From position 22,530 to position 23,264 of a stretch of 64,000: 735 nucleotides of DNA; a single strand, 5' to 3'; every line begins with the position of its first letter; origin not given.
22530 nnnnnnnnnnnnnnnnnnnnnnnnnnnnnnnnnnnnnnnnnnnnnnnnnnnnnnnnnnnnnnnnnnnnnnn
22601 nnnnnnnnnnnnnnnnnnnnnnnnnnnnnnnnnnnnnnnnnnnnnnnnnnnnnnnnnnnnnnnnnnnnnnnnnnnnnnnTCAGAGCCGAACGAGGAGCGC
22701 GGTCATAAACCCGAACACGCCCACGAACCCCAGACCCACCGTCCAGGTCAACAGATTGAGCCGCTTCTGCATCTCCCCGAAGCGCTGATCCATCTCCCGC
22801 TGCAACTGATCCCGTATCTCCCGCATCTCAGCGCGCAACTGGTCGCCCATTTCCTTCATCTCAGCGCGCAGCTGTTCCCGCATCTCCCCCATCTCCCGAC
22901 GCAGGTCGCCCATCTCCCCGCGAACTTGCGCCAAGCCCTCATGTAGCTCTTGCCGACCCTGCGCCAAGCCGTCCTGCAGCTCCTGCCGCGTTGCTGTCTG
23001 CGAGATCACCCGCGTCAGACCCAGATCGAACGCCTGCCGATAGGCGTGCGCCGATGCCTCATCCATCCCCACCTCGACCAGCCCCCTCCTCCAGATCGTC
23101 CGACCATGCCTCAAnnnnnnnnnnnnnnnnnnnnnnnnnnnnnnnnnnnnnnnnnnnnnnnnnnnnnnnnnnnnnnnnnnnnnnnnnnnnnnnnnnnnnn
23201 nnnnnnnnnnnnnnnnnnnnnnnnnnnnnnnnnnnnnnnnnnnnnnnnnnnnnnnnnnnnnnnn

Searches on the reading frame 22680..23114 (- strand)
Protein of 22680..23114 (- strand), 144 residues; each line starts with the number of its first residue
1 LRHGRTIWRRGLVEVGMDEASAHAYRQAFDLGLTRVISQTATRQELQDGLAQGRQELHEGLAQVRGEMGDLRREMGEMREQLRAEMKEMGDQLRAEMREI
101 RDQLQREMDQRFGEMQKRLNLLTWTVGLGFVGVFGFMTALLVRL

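Call 31: search_protein_families(library=pfam, proteins=[window:22680-23114:-], max_evalue=0.001)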
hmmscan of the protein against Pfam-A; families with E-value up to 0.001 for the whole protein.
window:22680-23114:- (144 aa): 1 family
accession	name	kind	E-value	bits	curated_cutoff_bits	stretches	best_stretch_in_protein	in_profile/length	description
PF01442.23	Apolipoprotein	-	2.7e-05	24.4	90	1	44-119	25-97/190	Apolipoprotein A1/A4/E domain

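Call 58: search_protein_families(library=ncbifam, proteins=[window:22680-23114:-], max_evalue=0.01)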
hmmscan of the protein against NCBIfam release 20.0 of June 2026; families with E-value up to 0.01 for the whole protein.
window:22680-23114:- (144 aa): 3 families
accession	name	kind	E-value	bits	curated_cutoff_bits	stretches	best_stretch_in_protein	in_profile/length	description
NF033885.1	conj_TraP_IncI1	equivalog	0.0045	16.7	135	1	40-121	56-139/217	conjugal transfer protein TraP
NF045487.1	ASRP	equivalog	0.0072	15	300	1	50-111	420-487/593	archaea-specific SMC-related protein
TIGR04211.1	SH3_and_anchor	equivalog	0.0075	15.9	65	1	36-110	57-157/198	TIGR04211 family SH3 domain-containing protein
